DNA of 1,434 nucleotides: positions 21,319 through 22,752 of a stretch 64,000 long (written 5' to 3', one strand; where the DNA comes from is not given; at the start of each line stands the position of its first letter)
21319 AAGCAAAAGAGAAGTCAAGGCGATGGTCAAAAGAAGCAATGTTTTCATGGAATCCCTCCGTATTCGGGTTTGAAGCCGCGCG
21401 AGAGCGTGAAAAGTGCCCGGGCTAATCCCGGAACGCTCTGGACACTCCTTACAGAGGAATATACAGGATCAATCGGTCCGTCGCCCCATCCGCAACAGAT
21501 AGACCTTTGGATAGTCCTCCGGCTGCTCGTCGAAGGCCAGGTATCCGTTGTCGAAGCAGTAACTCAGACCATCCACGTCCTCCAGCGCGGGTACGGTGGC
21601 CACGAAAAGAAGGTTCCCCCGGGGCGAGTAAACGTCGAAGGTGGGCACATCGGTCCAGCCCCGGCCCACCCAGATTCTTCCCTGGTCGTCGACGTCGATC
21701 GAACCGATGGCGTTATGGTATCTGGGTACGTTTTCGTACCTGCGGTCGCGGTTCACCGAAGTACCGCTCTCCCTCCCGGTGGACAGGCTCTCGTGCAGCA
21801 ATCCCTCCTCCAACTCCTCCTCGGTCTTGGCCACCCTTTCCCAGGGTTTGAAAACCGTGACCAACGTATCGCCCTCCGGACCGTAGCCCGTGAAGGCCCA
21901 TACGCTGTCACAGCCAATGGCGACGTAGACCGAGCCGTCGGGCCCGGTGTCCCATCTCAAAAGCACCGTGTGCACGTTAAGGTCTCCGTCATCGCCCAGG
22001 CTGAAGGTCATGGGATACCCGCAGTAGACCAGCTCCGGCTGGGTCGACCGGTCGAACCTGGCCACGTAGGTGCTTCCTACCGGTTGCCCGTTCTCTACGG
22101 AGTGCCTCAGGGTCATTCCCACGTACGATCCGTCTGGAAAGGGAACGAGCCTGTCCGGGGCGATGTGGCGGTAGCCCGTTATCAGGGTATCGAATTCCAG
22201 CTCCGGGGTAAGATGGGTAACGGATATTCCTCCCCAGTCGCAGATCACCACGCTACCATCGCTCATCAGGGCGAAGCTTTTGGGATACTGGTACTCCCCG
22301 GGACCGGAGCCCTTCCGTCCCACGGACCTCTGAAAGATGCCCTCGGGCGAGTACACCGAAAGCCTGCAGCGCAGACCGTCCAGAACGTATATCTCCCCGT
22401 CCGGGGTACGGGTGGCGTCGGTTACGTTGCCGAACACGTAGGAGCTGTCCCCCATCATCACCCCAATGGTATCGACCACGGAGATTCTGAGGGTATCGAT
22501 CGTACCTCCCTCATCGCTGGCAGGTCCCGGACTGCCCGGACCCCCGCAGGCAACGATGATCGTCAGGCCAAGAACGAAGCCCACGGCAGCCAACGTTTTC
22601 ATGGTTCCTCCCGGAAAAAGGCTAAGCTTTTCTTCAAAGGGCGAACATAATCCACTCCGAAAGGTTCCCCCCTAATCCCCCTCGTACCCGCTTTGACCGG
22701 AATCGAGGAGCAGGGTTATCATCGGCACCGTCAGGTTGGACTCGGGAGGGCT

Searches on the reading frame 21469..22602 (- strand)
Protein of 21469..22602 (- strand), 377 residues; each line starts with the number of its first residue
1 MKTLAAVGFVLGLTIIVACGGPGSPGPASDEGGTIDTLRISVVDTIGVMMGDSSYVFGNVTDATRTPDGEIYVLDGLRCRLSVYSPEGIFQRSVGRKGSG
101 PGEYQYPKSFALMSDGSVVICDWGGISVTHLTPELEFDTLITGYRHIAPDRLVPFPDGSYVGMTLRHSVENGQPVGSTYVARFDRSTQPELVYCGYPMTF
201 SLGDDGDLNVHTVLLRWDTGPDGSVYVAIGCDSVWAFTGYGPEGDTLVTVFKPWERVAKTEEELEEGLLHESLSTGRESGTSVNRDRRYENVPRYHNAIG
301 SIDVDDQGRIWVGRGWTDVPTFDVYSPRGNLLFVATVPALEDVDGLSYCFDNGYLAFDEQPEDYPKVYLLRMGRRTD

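Call 43: search_protein_families(library=pfam, proteins=[window:21469-22602:-], max_evalue=0.00001)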
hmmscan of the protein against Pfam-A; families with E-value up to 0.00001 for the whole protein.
window:21469-22602:- (377 aa): 1 family
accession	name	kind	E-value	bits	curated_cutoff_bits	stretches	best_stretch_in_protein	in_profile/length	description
PF17170.10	DUF5128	-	1.1e-07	31.8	22.9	1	68-118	53-104/321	6-bladed beta-propeller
